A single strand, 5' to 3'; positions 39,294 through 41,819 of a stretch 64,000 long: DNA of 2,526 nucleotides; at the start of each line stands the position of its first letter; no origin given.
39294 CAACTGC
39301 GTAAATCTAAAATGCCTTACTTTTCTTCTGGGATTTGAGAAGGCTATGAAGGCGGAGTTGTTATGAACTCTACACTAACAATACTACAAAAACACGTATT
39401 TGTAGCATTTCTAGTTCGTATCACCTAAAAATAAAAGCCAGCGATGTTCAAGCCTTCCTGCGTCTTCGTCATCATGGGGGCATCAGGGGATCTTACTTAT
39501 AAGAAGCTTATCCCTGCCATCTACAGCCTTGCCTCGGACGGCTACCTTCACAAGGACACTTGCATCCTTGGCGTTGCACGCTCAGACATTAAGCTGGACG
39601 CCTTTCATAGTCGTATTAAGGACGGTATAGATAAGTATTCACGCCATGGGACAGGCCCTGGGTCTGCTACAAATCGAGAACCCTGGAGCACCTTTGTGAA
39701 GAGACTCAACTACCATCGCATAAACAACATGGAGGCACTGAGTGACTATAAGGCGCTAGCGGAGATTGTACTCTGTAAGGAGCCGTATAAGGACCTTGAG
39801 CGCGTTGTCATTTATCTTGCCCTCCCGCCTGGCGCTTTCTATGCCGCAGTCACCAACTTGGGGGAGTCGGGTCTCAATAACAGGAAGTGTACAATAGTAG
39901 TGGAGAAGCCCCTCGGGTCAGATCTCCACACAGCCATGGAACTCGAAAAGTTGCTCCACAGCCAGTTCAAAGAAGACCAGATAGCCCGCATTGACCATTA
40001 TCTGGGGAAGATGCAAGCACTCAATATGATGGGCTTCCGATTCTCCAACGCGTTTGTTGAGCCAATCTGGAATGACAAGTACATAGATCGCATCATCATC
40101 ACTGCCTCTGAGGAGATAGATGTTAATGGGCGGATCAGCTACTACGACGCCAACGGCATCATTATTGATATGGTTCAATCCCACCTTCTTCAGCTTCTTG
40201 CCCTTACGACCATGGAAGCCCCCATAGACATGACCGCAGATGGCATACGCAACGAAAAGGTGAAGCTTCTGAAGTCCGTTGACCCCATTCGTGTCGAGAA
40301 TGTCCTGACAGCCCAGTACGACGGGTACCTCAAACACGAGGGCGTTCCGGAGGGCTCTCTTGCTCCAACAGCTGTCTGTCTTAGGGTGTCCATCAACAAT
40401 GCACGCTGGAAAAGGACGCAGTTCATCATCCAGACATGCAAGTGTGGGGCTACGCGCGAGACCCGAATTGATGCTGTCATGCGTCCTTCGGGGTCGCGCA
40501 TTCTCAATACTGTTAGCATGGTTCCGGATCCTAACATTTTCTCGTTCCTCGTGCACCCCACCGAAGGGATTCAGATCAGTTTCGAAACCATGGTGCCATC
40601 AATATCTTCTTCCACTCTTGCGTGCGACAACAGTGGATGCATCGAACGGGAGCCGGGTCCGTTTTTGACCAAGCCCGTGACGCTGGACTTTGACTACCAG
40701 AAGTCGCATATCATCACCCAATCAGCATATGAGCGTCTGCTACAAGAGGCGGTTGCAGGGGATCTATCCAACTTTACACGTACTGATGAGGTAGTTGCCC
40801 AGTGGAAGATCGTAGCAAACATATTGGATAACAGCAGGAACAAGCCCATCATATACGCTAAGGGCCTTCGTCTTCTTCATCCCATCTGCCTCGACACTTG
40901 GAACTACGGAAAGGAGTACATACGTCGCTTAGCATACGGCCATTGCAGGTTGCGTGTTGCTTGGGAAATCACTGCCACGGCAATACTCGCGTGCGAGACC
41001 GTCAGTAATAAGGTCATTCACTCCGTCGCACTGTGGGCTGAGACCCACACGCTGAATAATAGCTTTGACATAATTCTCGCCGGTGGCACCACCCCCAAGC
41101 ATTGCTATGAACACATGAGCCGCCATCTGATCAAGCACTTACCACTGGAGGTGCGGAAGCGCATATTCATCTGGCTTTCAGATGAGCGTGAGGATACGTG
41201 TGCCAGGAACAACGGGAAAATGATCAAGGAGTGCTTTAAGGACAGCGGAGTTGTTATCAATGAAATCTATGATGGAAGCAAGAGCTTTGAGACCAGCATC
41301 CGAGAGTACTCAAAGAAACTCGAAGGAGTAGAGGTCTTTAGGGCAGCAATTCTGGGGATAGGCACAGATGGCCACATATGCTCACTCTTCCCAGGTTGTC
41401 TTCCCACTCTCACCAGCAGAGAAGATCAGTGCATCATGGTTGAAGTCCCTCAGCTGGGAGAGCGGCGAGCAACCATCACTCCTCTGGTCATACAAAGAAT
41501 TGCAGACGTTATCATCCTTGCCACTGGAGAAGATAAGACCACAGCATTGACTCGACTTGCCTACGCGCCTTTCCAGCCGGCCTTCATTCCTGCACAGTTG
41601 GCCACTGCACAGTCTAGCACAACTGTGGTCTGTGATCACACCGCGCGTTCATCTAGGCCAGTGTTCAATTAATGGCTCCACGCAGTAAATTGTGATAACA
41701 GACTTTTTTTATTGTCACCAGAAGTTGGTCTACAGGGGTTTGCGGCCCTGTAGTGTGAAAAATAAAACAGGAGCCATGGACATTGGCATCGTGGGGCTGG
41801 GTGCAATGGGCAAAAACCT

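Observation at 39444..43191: All three oxidative pentose-phosphate steps encoded by two adjacent co-oriented genes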

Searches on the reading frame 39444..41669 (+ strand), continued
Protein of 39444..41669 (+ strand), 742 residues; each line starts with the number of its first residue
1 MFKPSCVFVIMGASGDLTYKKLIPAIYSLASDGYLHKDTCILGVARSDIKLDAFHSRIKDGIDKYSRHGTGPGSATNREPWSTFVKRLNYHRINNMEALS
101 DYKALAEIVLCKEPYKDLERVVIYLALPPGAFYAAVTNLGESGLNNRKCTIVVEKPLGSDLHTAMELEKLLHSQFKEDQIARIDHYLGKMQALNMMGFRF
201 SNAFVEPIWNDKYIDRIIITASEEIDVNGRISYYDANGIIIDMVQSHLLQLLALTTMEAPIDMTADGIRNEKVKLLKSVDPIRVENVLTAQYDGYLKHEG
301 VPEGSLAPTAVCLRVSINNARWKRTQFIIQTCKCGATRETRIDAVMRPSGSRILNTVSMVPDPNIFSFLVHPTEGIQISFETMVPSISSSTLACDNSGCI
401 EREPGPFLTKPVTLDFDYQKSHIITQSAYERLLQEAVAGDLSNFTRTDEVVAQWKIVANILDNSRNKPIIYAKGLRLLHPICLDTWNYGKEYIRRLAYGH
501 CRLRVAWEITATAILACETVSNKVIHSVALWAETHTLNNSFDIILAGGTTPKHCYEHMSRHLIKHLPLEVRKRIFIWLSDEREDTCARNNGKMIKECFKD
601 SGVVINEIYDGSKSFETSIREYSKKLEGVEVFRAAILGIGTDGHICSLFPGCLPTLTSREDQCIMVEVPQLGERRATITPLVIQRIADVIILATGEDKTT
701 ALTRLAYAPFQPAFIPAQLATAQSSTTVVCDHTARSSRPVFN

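Call 69: find_encoding_contigs(protein=P0404, flank=10000, max_places=3)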
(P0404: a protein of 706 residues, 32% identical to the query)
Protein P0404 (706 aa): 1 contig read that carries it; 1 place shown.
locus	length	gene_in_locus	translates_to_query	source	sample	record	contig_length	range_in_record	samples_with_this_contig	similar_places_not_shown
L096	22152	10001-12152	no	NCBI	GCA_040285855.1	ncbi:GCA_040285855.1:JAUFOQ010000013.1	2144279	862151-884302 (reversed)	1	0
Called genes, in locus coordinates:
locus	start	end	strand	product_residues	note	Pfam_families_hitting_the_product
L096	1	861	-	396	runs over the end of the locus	PF18084:ARTD15_N (faint)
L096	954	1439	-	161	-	-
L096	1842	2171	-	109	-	PF03908:Sec20, PF12352:V-SNARE_C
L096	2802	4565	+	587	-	-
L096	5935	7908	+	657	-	-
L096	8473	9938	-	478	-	PF03446:NAD_binding_2, PF00393:6PGD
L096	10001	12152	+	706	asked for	PF00479:G6PD_N, PF02781:G6PD_C, PF01182:Glucosamine_iso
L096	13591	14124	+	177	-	-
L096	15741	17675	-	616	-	PF00069:Pkinase, PF07714:PK_Tyr_Ser-Thr, PF27087:LRR_TMOD-LMOD, PF13516:LRR_6 (faint)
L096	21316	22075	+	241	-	-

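Call 70: find_encoding_contigs(protein=P0552, flank=10000, max_places=3)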
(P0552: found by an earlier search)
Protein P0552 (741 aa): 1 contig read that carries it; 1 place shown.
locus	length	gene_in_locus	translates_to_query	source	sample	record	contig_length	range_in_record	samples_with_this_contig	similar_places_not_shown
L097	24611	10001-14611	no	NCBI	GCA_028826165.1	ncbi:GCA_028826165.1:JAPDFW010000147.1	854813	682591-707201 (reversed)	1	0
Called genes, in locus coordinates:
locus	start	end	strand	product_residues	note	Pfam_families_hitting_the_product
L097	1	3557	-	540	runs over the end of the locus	-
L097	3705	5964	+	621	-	-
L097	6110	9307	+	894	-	-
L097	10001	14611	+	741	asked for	PF00479:G6PD_N, PF02781:G6PD_C, PF01182:Glucosamine_iso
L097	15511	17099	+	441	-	-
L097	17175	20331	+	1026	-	PF12796:Ank_2 (weak), PF00023:Ank (faint), PF13606:Ank_3 (faint), PF13857:Ank_5 (faint), PF12796:Ank_2, PF13637:Ank_4 (weak), PF00651:BTB (faint), PF12796:Ank_2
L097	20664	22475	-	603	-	-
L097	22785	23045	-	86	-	-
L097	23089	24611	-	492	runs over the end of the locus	-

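Call 72: search_solved_structures(query=L095:8547-9932:-, max_evalue=1e-40)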
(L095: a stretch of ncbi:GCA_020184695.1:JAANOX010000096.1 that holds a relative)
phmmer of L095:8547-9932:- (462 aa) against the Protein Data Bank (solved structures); distinct sequences matched with E-value up to 1e-40: 18.
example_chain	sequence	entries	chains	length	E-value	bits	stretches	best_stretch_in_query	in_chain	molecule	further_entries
3fwn_A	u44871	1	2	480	2.6e-138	464.7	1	5-460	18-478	6-phosphogluconate dehydrogenase, decarboxylating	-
2zyg_A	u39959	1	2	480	2.6e-138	464.7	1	5-460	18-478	6-phosphogluconate dehydrogenase, decarboxylating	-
2zya_A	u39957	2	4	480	1.2e-137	462.5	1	5-460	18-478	6-phosphogluconate dehydrogenase, decarboxylating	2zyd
2w8z_A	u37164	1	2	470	6e-137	460.2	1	5-462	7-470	6-PHOSPHOGLUCONATE DEHYDROGENASE, DECARBOXYLATING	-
2w90_A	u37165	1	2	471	6e-137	460.2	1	5-462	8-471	6-PHOSPHOGLUCONATE DEHYDROGENASE, DECARBOXYLATING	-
2iyo_A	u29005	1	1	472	8.5e-135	453.1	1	4-460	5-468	6-PHOSPHOGLUCONATE DEHYDROGENASE, DECARBOXYLATING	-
2iyp_A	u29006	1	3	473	8.5e-135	453.1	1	4-460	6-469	6-PHOSPHOGLUCONATE DEHYDROGENASE, DECARBOXYLATING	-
2iz0_A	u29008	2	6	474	8.6e-135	453.1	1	4-460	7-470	6-PHOSPHOGLUCONATE DEHYDROGENASE, DECARBOXYLATING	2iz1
8i4n_A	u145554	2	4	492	1.4e-133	449.1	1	3-461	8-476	6-phosphogluconate dehydrogenase, decarboxylating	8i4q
2p4q_A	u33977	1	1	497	4.6e-131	440.8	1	1-448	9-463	6-phosphogluconate dehydrogenase, decarboxylating 1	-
5uq9_A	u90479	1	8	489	5.4e-131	440.6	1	3-460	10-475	6-phosphogluconate dehydrogenase, decarboxylating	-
4gwg_A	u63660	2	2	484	5.5e-131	440.6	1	3-460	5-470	6-phosphogluconate dehydrogenase, decarboxylating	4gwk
2jkv_A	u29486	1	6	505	6.1e-131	440.4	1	3-460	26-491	6-PHOSPHOGLUCONATE DEHYDROGENASE, DECARBOXYLATING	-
7cb0_A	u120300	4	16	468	7e-131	440.2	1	3-460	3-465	6-phosphogluconate dehydrogenase, decarboxylating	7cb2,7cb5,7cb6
1pgn_A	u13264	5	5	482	4.4e-130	437.6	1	3-460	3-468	6-PHOSPHOGLUCONATE DEHYDROGENASE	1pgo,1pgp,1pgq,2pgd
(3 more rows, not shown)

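Call 93: find_related_loci(query=A5, collection=metagenome_contigs, flank=10000)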
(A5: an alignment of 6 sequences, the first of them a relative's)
Query A5 (720 aa) in metagenome_contigs; peptide patterns used: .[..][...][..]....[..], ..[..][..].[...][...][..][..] (x = any residue, [..] = any of these).
600 stretches matched a pattern (row limit reached: there are more); 600 encode a relative of the query (tblastn E <= 1e-3); the best 80 are kept; 80 distinct loci.
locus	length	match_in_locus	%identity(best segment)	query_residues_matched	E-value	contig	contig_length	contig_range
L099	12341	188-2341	42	18-715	0e+0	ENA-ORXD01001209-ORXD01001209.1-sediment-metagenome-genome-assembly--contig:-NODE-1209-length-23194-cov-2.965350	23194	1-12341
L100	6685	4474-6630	42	18-715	8e-180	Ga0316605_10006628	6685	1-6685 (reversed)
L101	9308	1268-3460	36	18-713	1e-148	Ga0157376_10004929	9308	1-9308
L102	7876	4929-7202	39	20-715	2e-147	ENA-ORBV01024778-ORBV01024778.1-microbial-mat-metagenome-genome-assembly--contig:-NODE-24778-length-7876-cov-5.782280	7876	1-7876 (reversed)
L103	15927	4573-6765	37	21-715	1e-144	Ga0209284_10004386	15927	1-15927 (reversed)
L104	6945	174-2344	47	10-715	3e-141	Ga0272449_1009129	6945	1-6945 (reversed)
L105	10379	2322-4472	35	18-689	9e-133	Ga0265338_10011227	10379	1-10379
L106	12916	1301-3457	33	18-699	5e-131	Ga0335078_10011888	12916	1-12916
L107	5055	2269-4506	34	15-695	2e-130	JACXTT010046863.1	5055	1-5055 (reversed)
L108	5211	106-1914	40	130-707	2e-129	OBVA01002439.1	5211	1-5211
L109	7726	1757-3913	35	13-688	5e-128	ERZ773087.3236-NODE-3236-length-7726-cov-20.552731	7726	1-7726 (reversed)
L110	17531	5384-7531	38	21-691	7e-146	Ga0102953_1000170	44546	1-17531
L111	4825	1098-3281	34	18-715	3e-129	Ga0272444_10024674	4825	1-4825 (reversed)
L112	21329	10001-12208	36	8-715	3e-139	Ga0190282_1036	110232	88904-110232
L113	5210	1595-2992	43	17-453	6e-128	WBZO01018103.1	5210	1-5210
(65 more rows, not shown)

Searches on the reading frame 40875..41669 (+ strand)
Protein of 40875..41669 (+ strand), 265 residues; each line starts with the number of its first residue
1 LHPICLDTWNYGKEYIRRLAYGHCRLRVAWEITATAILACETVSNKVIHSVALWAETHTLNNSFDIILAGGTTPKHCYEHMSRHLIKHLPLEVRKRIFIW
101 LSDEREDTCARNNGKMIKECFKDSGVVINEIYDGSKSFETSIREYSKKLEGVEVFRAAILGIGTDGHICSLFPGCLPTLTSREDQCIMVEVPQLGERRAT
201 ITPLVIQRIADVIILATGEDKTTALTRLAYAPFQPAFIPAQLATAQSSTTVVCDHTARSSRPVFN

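Call 40: find_homologous_proteins(query=A2, max_evalue=0.001)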
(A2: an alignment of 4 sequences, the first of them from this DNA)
Query A2 (4 sequences) (265 aa, profile of the alignment): 574 proteins with E <= 0.001 among 6856 candidates; the best 120 are listed.
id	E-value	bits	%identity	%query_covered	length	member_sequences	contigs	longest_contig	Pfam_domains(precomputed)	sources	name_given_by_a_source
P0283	1.8e-25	108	31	71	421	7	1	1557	PF01182.27,PF00834.26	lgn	-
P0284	3.6e-24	104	31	67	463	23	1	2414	PF01182.27,PF00834.26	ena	-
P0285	2.0e-22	98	32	64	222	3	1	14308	PF01182.27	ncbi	-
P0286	3.5e-21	94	29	71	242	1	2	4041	PF01182.27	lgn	-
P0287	1.3e-20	92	27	89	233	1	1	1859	PF01182.27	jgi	-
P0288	3.5e-20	91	29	65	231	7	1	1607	PF01182.27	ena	-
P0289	4.7e-20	90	30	66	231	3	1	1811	PF01182.27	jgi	-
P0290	7.6e-20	89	31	63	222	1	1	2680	PF01182.27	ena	-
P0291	1.1e-19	89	31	67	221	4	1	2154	PF01182.27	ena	-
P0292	1.2e-19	89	31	66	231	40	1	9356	PF01182.27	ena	-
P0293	2.3e-19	88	31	62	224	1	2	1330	PF01182.27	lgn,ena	-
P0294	2.7e-19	88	31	66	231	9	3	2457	PF01182.27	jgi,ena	jgi:6-phosphogluconolactonase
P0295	3.8e-19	87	32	71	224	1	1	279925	PF01182.27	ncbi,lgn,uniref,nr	ncbi:6-phosphogluconolactonase [Leptospira yanagawae]|uniref:6-phosphogluconolactonase n=1 Tax=Lepto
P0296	6.0e-19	87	35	62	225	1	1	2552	PF01182.27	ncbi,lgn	-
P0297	6.1e-19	87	30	66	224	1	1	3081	PF01182.27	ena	-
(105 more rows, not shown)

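Call 99: list_cluster_members(proteins=[P0283, P0284, P0285, P0132, P0160])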
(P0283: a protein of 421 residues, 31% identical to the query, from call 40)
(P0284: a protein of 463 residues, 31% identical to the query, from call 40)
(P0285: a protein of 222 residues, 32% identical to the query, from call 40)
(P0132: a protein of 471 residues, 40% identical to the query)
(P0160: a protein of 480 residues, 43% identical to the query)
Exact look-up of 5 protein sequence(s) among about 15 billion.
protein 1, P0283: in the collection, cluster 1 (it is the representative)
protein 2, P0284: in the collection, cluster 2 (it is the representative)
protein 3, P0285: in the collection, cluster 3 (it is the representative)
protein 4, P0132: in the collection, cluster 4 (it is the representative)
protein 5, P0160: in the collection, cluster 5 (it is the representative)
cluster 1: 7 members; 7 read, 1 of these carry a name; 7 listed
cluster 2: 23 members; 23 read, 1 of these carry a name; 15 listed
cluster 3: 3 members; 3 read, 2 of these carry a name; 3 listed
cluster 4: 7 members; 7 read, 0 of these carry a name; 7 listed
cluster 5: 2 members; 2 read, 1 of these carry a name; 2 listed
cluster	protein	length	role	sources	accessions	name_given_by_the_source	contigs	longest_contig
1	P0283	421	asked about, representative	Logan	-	-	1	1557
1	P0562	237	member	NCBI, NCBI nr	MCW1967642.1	MAG: 6-phosphogluconolactonase [Anaerolineae bacterium] | 6-phosphogluconolactonase [Anaerolineae bacterium]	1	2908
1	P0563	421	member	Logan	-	-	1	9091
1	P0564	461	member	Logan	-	-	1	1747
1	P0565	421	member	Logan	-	-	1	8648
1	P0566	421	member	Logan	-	-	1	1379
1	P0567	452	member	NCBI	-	-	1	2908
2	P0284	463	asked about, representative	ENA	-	-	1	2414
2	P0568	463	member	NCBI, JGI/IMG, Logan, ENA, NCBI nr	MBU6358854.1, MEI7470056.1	MAG: ribulose-phosphate 3-epimerase [Chloroflexota bacterium] | ribulose-phosphate 3-epimerase | ribulose-phosphate 3-epimerase [Chloroflexota bacterium]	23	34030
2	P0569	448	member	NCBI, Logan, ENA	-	-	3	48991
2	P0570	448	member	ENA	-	-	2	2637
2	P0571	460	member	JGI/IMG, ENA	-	-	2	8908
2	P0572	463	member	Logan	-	-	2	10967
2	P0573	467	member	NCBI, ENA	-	-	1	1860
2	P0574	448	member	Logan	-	-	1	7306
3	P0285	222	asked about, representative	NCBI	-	-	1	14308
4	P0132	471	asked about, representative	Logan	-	-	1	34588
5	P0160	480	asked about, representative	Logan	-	-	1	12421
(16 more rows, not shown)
